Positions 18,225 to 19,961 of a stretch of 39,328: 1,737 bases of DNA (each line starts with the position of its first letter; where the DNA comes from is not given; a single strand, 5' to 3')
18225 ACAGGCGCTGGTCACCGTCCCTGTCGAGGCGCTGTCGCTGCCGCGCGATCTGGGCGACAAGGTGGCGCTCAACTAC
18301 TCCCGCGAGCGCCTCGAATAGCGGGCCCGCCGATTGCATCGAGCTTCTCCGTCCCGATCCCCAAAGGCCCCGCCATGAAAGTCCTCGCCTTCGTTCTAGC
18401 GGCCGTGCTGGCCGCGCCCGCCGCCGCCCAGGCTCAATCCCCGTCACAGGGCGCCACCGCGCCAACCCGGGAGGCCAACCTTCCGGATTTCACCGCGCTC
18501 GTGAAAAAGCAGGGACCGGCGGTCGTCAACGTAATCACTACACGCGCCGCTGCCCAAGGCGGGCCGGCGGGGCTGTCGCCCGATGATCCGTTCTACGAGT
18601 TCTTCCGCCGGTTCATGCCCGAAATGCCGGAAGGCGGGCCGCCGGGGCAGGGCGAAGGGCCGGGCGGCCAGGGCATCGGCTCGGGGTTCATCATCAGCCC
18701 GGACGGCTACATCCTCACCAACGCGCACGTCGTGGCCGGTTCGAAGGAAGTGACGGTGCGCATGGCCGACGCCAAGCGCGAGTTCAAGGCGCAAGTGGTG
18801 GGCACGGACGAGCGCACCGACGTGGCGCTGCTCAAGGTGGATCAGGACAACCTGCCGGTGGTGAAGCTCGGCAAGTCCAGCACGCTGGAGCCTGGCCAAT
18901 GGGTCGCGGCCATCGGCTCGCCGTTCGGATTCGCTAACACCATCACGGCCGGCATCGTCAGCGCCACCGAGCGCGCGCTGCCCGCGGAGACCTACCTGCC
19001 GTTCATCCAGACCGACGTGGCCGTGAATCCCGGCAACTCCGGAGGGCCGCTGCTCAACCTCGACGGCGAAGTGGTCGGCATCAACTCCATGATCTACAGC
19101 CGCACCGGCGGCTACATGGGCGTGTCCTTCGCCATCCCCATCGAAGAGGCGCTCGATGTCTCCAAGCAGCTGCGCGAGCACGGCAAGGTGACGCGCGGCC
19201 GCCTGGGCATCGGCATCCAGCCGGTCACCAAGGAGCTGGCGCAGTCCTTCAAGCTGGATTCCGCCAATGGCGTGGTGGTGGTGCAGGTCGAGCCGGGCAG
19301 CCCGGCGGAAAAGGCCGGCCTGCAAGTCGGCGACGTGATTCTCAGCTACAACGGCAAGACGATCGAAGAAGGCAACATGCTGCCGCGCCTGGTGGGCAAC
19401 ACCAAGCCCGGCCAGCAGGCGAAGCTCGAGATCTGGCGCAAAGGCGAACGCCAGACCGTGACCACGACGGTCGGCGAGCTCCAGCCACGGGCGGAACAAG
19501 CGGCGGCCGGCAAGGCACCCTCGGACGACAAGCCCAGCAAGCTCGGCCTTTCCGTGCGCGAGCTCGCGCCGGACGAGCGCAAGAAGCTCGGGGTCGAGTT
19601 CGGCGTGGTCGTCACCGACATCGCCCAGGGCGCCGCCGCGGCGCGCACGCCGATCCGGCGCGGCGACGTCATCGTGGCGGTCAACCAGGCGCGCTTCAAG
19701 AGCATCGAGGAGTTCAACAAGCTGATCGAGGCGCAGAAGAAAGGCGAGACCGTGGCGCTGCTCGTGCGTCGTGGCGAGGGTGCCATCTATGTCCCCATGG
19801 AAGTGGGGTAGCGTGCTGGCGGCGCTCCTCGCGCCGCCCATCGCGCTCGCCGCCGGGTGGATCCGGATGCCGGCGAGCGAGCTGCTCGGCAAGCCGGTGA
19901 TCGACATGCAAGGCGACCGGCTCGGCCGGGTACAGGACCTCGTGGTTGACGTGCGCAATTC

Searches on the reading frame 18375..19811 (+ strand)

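Call 39: search_protein_families(library=pfam, max_evalue=0.1, proteins=[window:18375-19811:+])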
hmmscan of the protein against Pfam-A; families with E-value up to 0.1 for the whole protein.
window:18375-19811:+ (478 aa): 11 families
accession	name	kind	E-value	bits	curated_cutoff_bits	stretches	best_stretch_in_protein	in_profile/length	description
PF13365.12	Trypsin_2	-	6.2e-37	128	27.6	1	102-236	1-144/144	Trypsin-like peptidase domain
PF13180.12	PDZ_2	-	2.6e-31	108.2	27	2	277-366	3-80/80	PDZ domain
PF00595.29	PDZ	-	4.7e-23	81.8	23.2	2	385-464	7-80/81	PDZ domain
PF17820.7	PDZ_6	-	1.3e-21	76.5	27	2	301-355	1-54/54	PDZ domain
PF00089.32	Trypsin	-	9.6e-21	75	20.6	1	102-259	27-216/220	Trypsin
PF14685.13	PDZ_Tricorn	-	1.6e-06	28.4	25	1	305-360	27-84/88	Tricorn protease PDZ domain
PF04495.20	GRASP55_65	-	1.2e-05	26.1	27.7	1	296-357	41-102/138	GRASP55/65 PDZ-like domain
PF19805.5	DUF6288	-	3.7e-05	23.5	26.3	1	301-363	4-73/402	Family of unknown function (DUF6288)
PF10459.15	Peptidase_S46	-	4.7e-05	22.7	22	0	100-122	47-69/698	Peptidase S46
PF05579.19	Peptidase_S32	-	0.0036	17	24.7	0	100-186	114-195/297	Equine arteritis virus serine endopeptidase S32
PF02907.21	Peptidase_S29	-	0.042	14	25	1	213-258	101-145/149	Hepatitis C virus NS3 protease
